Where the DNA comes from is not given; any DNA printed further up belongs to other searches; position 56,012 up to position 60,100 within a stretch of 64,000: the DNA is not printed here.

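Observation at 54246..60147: Defence cluster: R-M pair plus a 1262-aa nuclease-STAND-repeat protein (Avs-like) with overlapping Xis-like HTH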

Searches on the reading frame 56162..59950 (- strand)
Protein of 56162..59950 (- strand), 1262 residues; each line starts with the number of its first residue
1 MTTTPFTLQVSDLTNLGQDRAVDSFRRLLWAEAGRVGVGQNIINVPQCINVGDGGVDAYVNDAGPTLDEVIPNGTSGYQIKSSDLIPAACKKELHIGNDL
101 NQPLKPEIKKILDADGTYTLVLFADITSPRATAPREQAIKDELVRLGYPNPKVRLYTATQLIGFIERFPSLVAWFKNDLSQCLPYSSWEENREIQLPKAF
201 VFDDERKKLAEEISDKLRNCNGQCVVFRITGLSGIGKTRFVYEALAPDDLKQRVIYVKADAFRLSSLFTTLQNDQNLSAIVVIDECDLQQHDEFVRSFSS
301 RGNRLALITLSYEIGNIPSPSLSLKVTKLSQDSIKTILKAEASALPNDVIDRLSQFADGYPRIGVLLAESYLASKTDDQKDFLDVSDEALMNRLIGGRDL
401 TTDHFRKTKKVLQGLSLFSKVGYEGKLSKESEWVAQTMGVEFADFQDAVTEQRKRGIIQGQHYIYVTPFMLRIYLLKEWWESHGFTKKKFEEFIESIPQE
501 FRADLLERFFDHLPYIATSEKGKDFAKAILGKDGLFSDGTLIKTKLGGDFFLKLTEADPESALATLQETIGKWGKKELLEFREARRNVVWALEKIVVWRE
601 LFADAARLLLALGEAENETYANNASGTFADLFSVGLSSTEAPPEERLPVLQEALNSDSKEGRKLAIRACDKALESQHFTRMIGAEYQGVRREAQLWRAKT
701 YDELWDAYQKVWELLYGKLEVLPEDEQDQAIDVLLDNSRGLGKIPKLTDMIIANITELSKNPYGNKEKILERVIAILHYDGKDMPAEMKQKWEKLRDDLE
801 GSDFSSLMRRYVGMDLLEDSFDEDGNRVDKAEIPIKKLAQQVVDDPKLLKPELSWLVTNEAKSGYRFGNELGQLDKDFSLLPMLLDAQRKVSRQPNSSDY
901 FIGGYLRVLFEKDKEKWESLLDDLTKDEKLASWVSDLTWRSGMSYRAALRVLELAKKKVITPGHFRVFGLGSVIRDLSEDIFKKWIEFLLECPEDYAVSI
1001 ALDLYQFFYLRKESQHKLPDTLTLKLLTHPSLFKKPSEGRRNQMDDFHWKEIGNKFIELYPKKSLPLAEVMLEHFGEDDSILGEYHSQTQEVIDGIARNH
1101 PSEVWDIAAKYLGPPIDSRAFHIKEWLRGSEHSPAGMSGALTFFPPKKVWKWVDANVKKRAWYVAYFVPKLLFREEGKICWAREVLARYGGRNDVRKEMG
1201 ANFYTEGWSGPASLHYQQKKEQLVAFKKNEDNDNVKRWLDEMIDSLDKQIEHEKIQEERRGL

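Call 3: search_protein_families(library=pfam, proteins=[window:56162-59950:-], max_evalue=0.1)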
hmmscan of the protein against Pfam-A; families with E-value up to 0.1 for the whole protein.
window:56162-59950:- (1262 aa): 3 families
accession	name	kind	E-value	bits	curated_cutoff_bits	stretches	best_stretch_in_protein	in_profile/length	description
PF25199.1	nSTAND_NTPase5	-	0.0019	18.5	34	1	208-308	23-129/145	Novel STAND NTPase 5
PF13191.12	AAA_16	-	0.045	14.7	32.6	0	216-272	15-74/167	AAA ATPase domain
PF13173.12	AAA_14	-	0.083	13.3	27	0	228-302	6-88/129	AAA domain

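Call 4: search_protein_families(library=padloc, proteins=[window:56162-59950:-], max_evalue=0.1)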
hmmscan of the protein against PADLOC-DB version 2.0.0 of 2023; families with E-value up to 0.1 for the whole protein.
window:56162-59950:- (1262 aa): 2 families
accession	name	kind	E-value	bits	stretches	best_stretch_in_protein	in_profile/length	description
PDLC03991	PD-Lambda-4_A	-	1.7e-52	176.4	1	6-1260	4-1278/1283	-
PDLC03990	PD-Lambda-4_A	-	4.4e-14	49.5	1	345-812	23-482/943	-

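Call 5: search_protein_families(library=ncbifam, proteins=[window:56162-59950:-], max_evalue=0.1)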
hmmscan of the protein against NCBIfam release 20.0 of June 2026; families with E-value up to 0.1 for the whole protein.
window:56162-59950:- (1262 aa): 0 families

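Call 11: find_homologous_proteins(query=window:56162-59950:-, max_evalue=0.00001)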
Query window:56162-59950:- (1262 aa): 180 proteins with E <= 0.00001 among 8000 candidates; the best 120 are listed.
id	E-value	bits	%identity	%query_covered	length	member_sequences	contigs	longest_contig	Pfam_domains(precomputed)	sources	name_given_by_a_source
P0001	0.0e+0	2860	100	99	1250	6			-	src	-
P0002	0.0e+0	2581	88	100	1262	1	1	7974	-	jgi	jgi:hypothetical protein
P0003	0.0e+0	2553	87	100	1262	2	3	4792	-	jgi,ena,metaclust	metaclust:\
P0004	0.0e+0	2551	87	100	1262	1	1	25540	-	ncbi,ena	-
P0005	0.0e+0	2491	85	100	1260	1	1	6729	-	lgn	-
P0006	0.0e+0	2452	82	100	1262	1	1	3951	-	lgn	-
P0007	0.0e+0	2056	70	100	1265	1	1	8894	-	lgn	-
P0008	0.0e+0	2023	69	100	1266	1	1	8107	-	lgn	-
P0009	0.0e+0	1909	64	100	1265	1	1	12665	-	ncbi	-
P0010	0.0e+0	1874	64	99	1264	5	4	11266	-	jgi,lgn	-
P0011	0.0e+0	1769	62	100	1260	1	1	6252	-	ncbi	-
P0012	0.0e+0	1757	60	100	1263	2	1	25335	-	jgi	jgi:hypothetical protein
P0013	0.0e+0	1752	61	99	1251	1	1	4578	-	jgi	-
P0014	0.0e+0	1746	60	99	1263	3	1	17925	-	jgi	jgi:hypothetical protein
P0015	0.0e+0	1725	60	99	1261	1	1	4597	-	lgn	-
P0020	0.0e+0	1672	58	99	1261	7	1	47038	-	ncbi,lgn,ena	-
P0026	0.0e+0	1632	58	100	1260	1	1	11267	-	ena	-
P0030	0.0e+0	1557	53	100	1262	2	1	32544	-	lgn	-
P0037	0.0e+0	1526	54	100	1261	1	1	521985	-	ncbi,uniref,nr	ncbi:hypothetical protein IT084_01740 [Desulfallas sp. Bu1-1]|uniref:hypothetical protein n=1 Tax=De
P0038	0.0e+0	1524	54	98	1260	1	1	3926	-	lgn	-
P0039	0.0e+0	1521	53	100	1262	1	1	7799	-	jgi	jgi:hypothetical protein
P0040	0.0e+0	1510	53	100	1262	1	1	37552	-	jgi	jgi:hypothetical protein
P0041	0.0e+0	1489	52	99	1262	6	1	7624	-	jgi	jgi:hypothetical protein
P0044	0.0e+0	1438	51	100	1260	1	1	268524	-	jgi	jgi:hypothetical protein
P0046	0.0e+0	1425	52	100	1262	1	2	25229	-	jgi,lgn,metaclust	jgi:hypothetical protein|metaclust:\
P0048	0.0e+0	1406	50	100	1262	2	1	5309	-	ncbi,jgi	ncbi:MAG: hypothetical protein ACTSQ8_22375 [Candidatus Helarchaeota archaeon]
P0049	0.0e+0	1393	50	100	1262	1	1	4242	-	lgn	-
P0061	0.0e+0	1366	49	100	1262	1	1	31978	-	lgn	-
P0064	0.0e+0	1363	49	99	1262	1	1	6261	-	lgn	-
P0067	0.0e+0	1353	48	100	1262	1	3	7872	-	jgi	jgi:hypothetical protein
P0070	0.0e+0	1331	48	100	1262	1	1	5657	-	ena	-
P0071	0.0e+0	1328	48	100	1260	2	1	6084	-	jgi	-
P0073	0.0e+0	1278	47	100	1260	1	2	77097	-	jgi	jgi:hypothetical protein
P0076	0.0e+0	1262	47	100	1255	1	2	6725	-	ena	-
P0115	0.0e+0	1160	44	100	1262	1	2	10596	-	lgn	-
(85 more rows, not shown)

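Call 21: search_dna_similar(query=window:56162-59950:-, collection=plasmids, mode=protein, max_rows=15)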
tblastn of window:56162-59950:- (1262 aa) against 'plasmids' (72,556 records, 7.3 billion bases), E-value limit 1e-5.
Records with a match: 44; places in all: 45; records where one place covers at least 80% of the query: 7.
Best place of each record, by identity: <60% 44.
By first word of the organism name: Rhizobium 11; Leptospira 3; Enterobacter 3; Haloarcula 2; Pseudanabaena 2; Burkholderia 2; Xanthomonas 2; Vibrio 2; Sinorhizobium 2; Haloglomus 1; and 14 more.
By predicted mobility (MOB-suite, as given by PLSDB): conjugative 21; non-mobilizable 20; mobilizable 3.
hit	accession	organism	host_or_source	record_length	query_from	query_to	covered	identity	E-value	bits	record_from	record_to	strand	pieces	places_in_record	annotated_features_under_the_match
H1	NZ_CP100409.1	Haloarcula marina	cell culture,sediment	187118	6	1261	100%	33.8%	2e-131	692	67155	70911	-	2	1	hypothetical protein | ATP-binding protein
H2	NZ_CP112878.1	Pseudanabaena galeata CCNP1313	-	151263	6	1262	100%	33.4%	0e+0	699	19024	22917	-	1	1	hypothetical protein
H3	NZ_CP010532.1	Haloarcula sp. CBA1115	monoisolate,Solar salt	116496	13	1262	99%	30.4%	1e-162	547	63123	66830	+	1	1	ATP-binding protein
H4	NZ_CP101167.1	Haloglomus halophilum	cell culture,salt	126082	12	1248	98%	27.5%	2e-120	422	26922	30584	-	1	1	hypothetical protein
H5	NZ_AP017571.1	Halorubrum trapanicum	-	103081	12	1248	98%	27.4%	1e-120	422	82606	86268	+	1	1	hypothetical protein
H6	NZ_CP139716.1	Thalassobaculum sp. OXR-137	Bacterial Culture,hydrothermal vent ...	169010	38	1258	97%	25.7%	3e-77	290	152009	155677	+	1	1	hypothetical protein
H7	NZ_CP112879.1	Pseudanabaena galeata CCNP1313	-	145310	3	973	77%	27.5%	8e-79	295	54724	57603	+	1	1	hypothetical protein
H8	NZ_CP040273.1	Nostoc sp. C052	Blasia pusilla,pure culture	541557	2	1138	90%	20.1%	4e-28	131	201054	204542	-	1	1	hypothetical protein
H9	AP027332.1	Sphingobium sp. TomTYG65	-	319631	27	1013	78%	22.8%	3e-30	138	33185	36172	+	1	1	hypothetical protein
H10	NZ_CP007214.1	Burkholderia plantarii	-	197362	6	971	77%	22.5%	1e-22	113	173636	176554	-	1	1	hypothetical protein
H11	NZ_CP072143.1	Rhizobium sp. L51/94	Blueberry,cell culture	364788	54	989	74%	22.7%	1e-18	100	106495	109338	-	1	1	hypothetical protein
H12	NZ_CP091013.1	Burkholderia cenocepacia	-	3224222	6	932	73%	22.6%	5e-28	131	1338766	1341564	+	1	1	none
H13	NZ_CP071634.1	Rhizobium sp. NZLR1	lentil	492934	6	954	75%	21.8%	9e-25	120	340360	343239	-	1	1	hypothetical protein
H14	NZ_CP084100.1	Cyanobacterium sp. Dongsha4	-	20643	10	903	71%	22.9%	1e-37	163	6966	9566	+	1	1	hypothetical protein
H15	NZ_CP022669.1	Rhizobium leguminosarum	single cell,root nodules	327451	14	872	68%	23.6%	6e-27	127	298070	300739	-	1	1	hypothetical protein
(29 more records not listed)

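Call 22: search_dna_similar(query=window:56162-59950:-, collection=plasmids, mode=protein, max_rows=45)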
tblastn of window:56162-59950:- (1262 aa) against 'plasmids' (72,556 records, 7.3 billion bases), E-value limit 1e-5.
Records with a match: 44; places in all: 45; records where one place covers at least 80% of the query: 7.
Best place of each record, by identity: <60% 44.
By first word of the organism name: Rhizobium 11; Leptospira 3; Enterobacter 3; Haloarcula 2; Pseudanabaena 2; Burkholderia 2; Xanthomonas 2; Vibrio 2; Sinorhizobium 2; Haloglomus 1; and 14 more.
By predicted mobility (MOB-suite, as given by PLSDB): conjugative 21; non-mobilizable 20; mobilizable 3.
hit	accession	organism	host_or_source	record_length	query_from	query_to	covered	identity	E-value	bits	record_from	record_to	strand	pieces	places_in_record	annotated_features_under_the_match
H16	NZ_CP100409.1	Haloarcula marina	cell culture,sediment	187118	6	1261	100%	33.8%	2e-131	692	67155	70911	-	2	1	hypothetical protein | ATP-binding protein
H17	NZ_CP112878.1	Pseudanabaena galeata CCNP1313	-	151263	6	1262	100%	33.4%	0e+0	699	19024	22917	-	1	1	hypothetical protein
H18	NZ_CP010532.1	Haloarcula sp. CBA1115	monoisolate,Solar salt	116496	13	1262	99%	30.4%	1e-162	547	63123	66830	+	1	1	ATP-binding protein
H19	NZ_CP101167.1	Haloglomus halophilum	cell culture,salt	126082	12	1248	98%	27.5%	2e-120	422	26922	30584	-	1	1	hypothetical protein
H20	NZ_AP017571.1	Halorubrum trapanicum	-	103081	12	1248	98%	27.4%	1e-120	422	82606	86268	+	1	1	hypothetical protein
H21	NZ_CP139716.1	Thalassobaculum sp. OXR-137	Bacterial Culture,hydrothermal vent ...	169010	38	1258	97%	25.7%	3e-77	290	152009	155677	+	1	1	hypothetical protein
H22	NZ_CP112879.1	Pseudanabaena galeata CCNP1313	-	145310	3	973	77%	27.5%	8e-79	295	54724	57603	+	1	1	hypothetical protein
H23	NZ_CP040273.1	Nostoc sp. C052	Blasia pusilla,pure culture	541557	2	1138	90%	20.1%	4e-28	131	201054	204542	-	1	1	hypothetical protein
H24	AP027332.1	Sphingobium sp. TomTYG65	-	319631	27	1013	78%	22.8%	3e-30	138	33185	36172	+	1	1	hypothetical protein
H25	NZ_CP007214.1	Burkholderia plantarii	-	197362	6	971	77%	22.5%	1e-22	113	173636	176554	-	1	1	hypothetical protein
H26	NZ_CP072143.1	Rhizobium sp. L51/94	Blueberry,cell culture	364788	54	989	74%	22.7%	1e-18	100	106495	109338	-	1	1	hypothetical protein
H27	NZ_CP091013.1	Burkholderia cenocepacia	-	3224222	6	932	73%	22.6%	5e-28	131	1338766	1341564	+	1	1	none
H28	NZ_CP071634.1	Rhizobium sp. NZLR1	lentil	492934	6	954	75%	21.8%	9e-25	120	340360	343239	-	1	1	hypothetical protein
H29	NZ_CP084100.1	Cyanobacterium sp. Dongsha4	-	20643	10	903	71%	22.9%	1e-37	163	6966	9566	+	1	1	hypothetical protein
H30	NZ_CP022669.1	Rhizobium leguminosarum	single cell,root nodules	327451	14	872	68%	23.6%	6e-27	127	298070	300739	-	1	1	hypothetical protein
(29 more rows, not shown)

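Call 23: search_solved_structures(query=window:56162-59950:-, max_evalue=1)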
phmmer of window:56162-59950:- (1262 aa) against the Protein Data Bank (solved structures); distinct sequences matched with E-value up to 1: 0.

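Call 26: find_encoding_contigs(protein=P0004, flank=8000, max_places=2)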
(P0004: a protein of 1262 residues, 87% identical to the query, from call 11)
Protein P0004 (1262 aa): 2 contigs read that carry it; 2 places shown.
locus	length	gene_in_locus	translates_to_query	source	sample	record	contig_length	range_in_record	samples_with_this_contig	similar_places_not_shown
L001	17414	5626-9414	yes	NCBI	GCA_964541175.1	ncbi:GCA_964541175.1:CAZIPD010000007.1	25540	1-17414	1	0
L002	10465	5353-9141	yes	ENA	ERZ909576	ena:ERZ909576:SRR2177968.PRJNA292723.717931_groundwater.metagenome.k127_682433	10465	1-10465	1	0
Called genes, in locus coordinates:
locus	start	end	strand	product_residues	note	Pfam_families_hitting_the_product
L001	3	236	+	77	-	?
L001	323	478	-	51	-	-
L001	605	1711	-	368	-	PF08950:DUF1861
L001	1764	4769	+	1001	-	PF00580:UvrD-helicase, PF13245:AAA_19, PF13604:AAA_30 (faint), PF13538:UvrD_C_2 (faint), PF13361:UvrD_C, PF12705:PDDEXK_1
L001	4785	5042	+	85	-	PF09954:DUF2188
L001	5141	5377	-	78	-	-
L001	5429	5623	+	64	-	PF12728:HTH_17, PF13411:MerR_1, PF00376:MerR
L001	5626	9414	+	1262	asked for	-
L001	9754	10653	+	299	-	-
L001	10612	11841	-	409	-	PF02384:N6_Mtase, PF01170:UPF0020 (weak), PF07669:Eco57I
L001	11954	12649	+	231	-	-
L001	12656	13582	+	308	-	-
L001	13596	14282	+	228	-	-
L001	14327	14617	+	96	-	PF03091:CutA1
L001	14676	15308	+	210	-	-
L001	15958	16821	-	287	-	PF01553:Acyltransferase (weak)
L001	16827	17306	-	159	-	-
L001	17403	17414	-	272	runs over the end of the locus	PF02388:FemAB (weak)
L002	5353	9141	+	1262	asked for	-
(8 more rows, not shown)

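Call 27: find_encoding_contigs(protein=P0020, flank=6000, max_places=2)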
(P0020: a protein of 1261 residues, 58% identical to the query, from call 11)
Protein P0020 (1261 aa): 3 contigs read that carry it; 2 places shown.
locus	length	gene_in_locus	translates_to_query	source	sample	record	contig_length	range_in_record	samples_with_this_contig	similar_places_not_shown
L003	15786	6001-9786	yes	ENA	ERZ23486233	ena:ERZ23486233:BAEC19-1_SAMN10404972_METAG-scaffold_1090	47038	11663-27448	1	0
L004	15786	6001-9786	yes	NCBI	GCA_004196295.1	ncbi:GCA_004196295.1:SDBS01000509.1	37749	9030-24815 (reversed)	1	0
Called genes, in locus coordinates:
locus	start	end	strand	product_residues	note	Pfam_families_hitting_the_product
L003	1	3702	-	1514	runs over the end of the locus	PF02481:DNA_processg_A, PF18306:LDcluster4 (weak), PF02384:N6_Mtase (faint), PF20473:MmeI_Mtase (faint), PF07669:Eco57I, PF12950:TaqI_C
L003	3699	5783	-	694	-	PF00270:DEAD, PF04851:ResIII, PF00271:Helicase_C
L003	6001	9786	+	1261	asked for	-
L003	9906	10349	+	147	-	-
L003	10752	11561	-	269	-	-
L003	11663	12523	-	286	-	PF02899:Phage_int_SAM_1 (weak), PF00589:Phage_integrase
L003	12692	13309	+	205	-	PF13560:HTH_31 (weak)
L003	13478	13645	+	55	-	-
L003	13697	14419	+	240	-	PF01381:HTH_3, PF12844:HTH_19 (faint), PF01936:NYN (faint)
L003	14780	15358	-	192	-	PF00881:Nitroreductase, PF14512:TM1586_NiRdase (weak)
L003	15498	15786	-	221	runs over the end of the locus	PF00303:Thymidylat_synt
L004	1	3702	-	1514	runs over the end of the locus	PF02481:DNA_processg_A, PF18306:LDcluster4 (weak), PF02384:N6_Mtase (faint), PF20473:MmeI_Mtase (faint), PF07669:Eco57I, PF12950:TaqI_C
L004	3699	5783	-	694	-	PF00270:DEAD, PF04851:ResIII, PF00271:Helicase_C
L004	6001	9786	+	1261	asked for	-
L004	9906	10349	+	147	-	-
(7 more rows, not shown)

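Call 28: find_encoding_contigs(protein=P0037, flank=6000, max_places=2)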
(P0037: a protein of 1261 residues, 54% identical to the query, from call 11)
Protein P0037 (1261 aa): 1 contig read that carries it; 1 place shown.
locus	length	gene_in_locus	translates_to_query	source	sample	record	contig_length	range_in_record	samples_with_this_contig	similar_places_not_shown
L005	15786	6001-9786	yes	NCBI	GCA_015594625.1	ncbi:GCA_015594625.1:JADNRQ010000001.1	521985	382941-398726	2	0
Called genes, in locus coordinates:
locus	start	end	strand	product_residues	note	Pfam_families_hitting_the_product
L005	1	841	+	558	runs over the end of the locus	PF03235:GmrSD_N, PF07510:GmrSD_C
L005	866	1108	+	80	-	-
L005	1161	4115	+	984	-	PF04851:ResIII (faint), PF13086:AAA_11, PF13245:AAA_19 (weak), PF13401:AAA_22 (faint), PF13604:AAA_30 (weak), PF13087:AAA_12, PF13091:PLDc_2, PF01396:Zn_ribbon_Top1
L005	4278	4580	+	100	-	-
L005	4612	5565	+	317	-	PF01336:tRNA_anti-codon, PF08668:HDOD (faint), PF01966:HD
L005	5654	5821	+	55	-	-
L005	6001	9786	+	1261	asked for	-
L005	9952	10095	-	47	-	-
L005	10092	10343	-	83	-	-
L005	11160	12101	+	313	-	PF01582:TIR (faint), PF13676:TIR_2, PF27176:Y4lF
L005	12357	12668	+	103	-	-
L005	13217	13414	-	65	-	-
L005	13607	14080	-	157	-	-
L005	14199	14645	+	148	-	-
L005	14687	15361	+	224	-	-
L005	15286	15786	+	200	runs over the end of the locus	-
